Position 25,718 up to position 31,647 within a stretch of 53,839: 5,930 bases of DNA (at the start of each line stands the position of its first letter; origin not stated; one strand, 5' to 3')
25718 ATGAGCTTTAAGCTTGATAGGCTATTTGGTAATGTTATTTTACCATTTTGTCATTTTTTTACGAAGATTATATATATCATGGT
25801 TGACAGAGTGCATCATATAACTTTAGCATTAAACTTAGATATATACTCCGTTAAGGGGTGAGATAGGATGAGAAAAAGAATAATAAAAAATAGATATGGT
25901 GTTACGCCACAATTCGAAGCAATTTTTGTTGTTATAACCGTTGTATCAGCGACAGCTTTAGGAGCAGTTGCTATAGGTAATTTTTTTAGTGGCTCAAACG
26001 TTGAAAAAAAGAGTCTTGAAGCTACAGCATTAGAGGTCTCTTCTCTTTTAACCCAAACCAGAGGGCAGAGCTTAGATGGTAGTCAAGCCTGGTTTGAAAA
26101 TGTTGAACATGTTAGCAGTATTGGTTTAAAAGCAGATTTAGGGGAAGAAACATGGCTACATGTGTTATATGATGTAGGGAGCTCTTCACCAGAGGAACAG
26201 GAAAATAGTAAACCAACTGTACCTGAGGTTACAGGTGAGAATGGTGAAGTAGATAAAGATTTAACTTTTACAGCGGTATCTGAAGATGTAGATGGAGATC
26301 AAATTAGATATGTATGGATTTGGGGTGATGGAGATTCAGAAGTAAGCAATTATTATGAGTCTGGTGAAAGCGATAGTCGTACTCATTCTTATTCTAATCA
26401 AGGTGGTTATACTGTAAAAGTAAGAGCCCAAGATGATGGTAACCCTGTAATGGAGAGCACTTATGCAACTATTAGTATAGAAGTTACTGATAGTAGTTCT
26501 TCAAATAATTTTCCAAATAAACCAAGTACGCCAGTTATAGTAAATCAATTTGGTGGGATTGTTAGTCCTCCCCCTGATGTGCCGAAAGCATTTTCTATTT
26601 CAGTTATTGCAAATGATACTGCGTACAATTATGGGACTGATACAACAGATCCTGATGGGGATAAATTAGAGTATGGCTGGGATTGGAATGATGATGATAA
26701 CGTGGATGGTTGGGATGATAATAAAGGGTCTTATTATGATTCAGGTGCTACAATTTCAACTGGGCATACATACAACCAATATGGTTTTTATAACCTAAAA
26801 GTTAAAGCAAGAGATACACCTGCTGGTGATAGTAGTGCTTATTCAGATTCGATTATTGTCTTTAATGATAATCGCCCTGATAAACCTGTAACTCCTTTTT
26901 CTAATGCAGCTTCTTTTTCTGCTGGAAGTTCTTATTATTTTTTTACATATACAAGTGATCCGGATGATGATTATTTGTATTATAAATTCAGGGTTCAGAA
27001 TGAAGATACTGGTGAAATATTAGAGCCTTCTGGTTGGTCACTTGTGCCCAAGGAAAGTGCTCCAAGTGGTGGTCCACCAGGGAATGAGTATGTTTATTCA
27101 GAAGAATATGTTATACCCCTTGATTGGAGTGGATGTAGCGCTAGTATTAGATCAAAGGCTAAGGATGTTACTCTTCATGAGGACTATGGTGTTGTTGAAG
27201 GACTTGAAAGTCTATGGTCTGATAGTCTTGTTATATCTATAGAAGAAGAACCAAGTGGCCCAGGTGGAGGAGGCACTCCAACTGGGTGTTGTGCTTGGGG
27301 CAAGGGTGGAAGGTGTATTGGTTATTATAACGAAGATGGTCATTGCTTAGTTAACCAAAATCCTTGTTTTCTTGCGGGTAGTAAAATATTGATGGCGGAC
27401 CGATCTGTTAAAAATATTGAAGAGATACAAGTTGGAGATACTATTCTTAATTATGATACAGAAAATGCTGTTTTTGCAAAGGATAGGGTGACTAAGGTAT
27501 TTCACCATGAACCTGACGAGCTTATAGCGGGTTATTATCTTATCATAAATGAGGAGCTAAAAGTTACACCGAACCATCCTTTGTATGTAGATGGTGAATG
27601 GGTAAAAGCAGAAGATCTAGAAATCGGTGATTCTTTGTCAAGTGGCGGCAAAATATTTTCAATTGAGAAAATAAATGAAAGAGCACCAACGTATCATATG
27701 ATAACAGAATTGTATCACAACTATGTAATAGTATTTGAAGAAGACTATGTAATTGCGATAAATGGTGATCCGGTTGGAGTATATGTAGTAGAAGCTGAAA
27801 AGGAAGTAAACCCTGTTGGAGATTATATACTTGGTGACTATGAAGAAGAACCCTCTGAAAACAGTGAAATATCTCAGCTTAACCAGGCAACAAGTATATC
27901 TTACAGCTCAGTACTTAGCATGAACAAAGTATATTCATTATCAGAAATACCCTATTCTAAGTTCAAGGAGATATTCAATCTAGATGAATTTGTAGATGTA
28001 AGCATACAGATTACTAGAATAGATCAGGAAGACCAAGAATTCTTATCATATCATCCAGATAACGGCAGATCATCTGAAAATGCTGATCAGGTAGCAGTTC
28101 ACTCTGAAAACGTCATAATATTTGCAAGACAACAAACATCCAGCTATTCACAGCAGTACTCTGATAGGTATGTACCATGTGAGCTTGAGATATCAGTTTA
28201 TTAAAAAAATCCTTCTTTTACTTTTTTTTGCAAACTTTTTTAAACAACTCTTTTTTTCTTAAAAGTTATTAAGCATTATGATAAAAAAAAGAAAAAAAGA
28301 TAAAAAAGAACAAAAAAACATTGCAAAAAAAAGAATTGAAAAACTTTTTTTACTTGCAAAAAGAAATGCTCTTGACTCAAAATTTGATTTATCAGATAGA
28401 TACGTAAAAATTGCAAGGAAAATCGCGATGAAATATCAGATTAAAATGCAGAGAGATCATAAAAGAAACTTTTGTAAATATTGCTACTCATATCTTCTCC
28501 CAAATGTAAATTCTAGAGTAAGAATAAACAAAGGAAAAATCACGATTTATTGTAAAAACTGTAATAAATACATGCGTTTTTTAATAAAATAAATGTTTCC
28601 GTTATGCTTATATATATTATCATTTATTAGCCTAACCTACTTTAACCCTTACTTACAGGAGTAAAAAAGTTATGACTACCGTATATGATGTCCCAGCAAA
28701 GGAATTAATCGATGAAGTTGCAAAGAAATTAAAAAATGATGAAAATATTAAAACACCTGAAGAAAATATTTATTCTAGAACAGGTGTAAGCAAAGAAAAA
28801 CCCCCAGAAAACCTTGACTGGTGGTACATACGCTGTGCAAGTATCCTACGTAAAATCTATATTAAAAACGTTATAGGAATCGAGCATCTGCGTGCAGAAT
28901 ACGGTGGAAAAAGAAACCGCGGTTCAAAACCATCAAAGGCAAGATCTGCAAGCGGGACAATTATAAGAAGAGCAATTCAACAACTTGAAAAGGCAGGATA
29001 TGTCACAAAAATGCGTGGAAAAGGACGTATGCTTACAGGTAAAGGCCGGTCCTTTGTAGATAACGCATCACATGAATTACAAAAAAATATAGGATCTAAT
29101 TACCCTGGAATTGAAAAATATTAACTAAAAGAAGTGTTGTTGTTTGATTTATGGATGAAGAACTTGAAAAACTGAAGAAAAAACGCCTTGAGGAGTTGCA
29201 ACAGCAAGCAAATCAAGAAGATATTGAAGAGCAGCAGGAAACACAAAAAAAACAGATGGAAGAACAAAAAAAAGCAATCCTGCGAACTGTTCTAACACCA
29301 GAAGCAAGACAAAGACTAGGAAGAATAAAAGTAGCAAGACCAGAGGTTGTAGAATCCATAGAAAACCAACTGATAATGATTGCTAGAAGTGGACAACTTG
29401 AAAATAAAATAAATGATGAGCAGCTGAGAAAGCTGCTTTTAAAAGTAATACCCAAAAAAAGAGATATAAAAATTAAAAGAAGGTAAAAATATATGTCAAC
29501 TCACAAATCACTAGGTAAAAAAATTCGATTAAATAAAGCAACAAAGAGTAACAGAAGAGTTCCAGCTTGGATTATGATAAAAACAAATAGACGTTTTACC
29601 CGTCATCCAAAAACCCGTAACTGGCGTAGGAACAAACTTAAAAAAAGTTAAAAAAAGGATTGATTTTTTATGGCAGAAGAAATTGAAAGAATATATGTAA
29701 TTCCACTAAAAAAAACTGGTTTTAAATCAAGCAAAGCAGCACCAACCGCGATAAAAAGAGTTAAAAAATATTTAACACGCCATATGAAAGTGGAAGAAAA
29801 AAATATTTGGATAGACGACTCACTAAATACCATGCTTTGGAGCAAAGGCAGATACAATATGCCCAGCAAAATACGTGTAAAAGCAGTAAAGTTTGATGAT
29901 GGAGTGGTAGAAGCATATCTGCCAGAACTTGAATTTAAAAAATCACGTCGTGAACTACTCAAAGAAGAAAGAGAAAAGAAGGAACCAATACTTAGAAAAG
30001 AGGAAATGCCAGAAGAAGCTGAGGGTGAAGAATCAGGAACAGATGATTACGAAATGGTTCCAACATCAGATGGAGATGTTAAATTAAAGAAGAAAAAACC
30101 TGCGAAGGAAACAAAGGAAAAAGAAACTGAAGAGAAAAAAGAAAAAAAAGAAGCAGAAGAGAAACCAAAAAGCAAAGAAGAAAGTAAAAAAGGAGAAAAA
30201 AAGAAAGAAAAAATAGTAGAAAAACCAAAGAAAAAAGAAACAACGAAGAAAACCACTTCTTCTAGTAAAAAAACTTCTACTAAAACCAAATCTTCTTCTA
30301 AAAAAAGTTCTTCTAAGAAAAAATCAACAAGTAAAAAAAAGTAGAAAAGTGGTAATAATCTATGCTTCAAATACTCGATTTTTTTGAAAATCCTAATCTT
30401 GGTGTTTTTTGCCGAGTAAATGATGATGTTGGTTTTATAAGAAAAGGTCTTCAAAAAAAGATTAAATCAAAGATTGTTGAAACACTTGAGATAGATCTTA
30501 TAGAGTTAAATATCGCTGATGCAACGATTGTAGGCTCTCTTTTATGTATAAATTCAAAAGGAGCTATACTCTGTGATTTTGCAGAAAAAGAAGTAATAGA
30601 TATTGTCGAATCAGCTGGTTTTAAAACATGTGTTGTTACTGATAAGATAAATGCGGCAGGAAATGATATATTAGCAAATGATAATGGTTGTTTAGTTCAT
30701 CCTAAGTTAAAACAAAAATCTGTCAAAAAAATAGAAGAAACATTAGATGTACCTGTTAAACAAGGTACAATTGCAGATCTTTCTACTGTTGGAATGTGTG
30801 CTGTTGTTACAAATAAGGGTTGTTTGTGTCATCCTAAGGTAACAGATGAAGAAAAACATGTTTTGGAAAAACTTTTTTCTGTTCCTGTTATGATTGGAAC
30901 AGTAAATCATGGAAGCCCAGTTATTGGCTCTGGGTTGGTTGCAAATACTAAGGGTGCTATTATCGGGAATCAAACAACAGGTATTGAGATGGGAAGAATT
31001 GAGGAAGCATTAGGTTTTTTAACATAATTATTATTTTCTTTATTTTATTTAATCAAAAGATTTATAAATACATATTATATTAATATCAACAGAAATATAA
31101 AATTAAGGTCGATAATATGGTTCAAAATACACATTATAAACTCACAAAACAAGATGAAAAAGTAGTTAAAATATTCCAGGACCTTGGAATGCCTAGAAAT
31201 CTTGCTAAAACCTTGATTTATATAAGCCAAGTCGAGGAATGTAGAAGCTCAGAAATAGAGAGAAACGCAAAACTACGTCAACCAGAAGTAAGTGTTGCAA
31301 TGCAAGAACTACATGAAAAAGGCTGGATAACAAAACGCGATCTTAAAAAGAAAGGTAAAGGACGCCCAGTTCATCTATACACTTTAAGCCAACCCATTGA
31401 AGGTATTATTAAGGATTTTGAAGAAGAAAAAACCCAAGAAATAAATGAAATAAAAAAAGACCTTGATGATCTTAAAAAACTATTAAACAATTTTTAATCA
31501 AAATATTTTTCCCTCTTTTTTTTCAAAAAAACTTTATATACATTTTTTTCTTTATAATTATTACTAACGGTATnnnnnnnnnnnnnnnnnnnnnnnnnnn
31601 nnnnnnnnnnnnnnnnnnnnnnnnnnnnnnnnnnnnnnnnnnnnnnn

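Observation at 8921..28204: Unusually elaborate type IV pilus-like locus: two ATPases, split platform, six class III-signal proteins including three giant adhesin-like 'pilins'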

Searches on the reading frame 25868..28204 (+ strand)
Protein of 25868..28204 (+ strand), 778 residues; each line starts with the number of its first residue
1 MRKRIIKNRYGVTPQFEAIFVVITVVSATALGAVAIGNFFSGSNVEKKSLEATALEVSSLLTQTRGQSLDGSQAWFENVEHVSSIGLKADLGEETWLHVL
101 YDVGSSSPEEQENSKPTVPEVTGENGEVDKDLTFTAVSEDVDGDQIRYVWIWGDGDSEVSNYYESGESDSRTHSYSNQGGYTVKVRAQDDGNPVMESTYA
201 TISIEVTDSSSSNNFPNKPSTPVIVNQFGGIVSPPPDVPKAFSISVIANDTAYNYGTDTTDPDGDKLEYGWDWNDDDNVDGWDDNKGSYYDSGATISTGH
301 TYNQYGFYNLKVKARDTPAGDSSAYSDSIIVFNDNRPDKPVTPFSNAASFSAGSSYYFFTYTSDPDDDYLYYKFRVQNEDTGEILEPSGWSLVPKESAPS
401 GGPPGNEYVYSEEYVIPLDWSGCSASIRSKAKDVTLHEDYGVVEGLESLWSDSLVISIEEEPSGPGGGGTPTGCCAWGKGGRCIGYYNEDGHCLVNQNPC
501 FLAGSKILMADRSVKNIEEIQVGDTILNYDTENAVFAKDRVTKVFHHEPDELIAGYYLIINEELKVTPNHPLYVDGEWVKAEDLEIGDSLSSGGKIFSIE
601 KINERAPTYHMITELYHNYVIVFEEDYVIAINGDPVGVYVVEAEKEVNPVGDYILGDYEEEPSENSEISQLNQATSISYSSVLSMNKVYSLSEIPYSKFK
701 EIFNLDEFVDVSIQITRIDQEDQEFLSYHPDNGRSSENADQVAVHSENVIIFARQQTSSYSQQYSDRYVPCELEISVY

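Call 4: search_protein_families(library=pfam, proteins=[window:25868-28204:+], max_evalue=0.01)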
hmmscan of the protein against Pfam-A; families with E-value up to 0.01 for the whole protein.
window:25868-28204:+ (778 aa): 7 families
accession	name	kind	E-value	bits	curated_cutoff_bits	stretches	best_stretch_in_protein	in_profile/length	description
PF07591.16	PT-HINT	-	2.6e-11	44.4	27.7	1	513-621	7-122/137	Pretoxin HINT domain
PF00801.26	PKD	-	4.9e-11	42.9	23.5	1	127-192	12-70/80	PKD domain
PF14623.11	Vint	-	2.9e-08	34.1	27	1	499-612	1-103/166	Hint-domain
PF14890.11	Intein_splicing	-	4.4e-08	33.5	35.8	1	507-652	1-96/155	Intein splicing domain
PF18911.6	PKD_4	-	5.8e-08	33.1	27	1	113-194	1-75/85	PKD domain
PF01079.26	Hint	-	7.3e-07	29.4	29.7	1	495-580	8-94/213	Hint module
PF05203.21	Hom_end_hint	-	5.8e-05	23.6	32.1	1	500-530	1-31/228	Hom_end-associated Hint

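Call 22: search_protein_families(library=ncbifam, proteins=[window:25868-28204:+], max_evalue=0.01)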
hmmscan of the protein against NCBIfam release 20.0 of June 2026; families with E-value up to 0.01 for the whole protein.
window:25868-28204:+ (778 aa): 4 families
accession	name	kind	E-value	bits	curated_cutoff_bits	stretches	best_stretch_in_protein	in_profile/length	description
NF058578.1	CPR_pilus_PamR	equivalog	9.8e-05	21.3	300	0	152-190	187-225/297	pilus system RbmA-like protein PamR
NF011418.0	PRK14845.1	equivalog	0.0011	16.8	756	1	499-601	43-141/1049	translation initiation factor IF-2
NF038112.1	myxo_dep_M36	subfamily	0.0011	16.2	1500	1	113-374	1286-1510/1604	myxosortase-dependent M36 family metallopeptidase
TIGR01445.1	intein_Nterm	domain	0.0018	19.2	24.5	0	500-574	1-83/83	intein N-terminal splicing region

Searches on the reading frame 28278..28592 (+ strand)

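Call 8: search_protein_families(library=pfam, proteins=[window:28278-28592:+], max_evalue=0.01)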
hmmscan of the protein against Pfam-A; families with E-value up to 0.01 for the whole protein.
window:28278-28592:+ (104 aa): 1 family
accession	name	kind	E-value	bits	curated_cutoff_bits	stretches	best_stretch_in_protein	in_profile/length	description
PF04032.22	Rpr2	-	1.1e-15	58.1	29.3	1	19-96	1-90/90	RNAse P Rpr2/Rpp21/SNM1 subunit domain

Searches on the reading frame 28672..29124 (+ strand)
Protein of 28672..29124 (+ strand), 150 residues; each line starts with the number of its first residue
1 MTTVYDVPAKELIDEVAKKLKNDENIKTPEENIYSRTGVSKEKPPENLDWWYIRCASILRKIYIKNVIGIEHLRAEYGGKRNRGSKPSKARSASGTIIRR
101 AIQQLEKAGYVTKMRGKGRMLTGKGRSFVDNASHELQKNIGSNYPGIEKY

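Call 8: search_protein_families(library=pfam, proteins=[window:28672-29124:+], max_evalue=0.01)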
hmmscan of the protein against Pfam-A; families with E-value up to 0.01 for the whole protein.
window:28672-29124:+ (150 aa): 1 family
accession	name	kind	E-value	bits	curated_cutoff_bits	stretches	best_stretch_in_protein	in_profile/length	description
PF01090.25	Ribosomal_S19e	-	2.3e-52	176.8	29.4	1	3-138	1-136/137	Ribosomal protein S19e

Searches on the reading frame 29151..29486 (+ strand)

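Call 8: search_protein_families(library=pfam, proteins=[window:29151-29486:+], max_evalue=0.01)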
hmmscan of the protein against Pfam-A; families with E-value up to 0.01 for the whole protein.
window:29151-29486:+ (111 aa): 1 family
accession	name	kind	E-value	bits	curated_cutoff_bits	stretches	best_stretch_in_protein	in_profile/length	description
PF01984.25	dsDNA_bind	-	8.8e-30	103.5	26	1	8-110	1-105/106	Double-stranded DNA-binding domain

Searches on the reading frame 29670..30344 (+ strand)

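Call 8: search_protein_families(library=pfam, proteins=[window:29670-30344:+], max_evalue=0.01)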
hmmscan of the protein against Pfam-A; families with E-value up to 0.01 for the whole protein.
window:29670-30344:+ (224 aa): 1 family
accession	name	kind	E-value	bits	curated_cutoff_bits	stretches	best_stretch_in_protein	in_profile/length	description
PF01198.24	Ribosomal_L31e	-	3.4e-12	46.8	25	1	6-71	4-69/82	Ribosomal protein L31e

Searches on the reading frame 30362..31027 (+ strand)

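Call 8: search_protein_families(library=pfam, proteins=[window:30362-31027:+], max_evalue=0.01)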
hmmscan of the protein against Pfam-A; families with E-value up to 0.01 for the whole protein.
window:30362-31027:+ (221 aa): 1 family
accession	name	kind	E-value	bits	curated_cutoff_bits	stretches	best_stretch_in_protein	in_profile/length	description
PF01912.23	eIF-6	-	1.7e-65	220.5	25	1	6-199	3-197/197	eIF-6 family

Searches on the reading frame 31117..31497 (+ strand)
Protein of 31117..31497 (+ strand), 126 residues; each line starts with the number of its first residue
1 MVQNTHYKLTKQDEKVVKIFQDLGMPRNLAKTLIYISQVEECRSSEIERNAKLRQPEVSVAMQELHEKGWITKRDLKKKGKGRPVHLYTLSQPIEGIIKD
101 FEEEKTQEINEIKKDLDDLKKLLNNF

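Call 8: search_protein_families(library=pfam, proteins=[window:31117-31497:+], max_evalue=0.01)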
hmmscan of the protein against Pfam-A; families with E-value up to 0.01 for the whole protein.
window:31117-31497:+ (126 aa): 6 families
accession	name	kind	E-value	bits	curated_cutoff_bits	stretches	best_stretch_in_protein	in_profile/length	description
PF12802.13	MarR_2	-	8.1e-05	23.1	27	1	24-76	2-55/61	MarR family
PF01978.25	TrmB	-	0.0016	18.7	25.6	1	28-77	9-58/68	Sugar-specific transcriptional regulator TrmB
PF04079.22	SMC_ScpB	-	0.0017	18.4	27.4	1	23-90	79-141/160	Segregation and condensation complex subunit ScpB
PF01047.28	MarR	-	0.0027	18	24.6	1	31-75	7-51/59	MarR family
PF21984.2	DnaD_N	-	0.0059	17.2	27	0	44-107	38-100/101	DnaD N-terminal domain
PF22381.2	Staph_reg_Sar_Rot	-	0.0095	16.5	27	0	32-74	19-61/85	Transcriptional regulator SarA/Rot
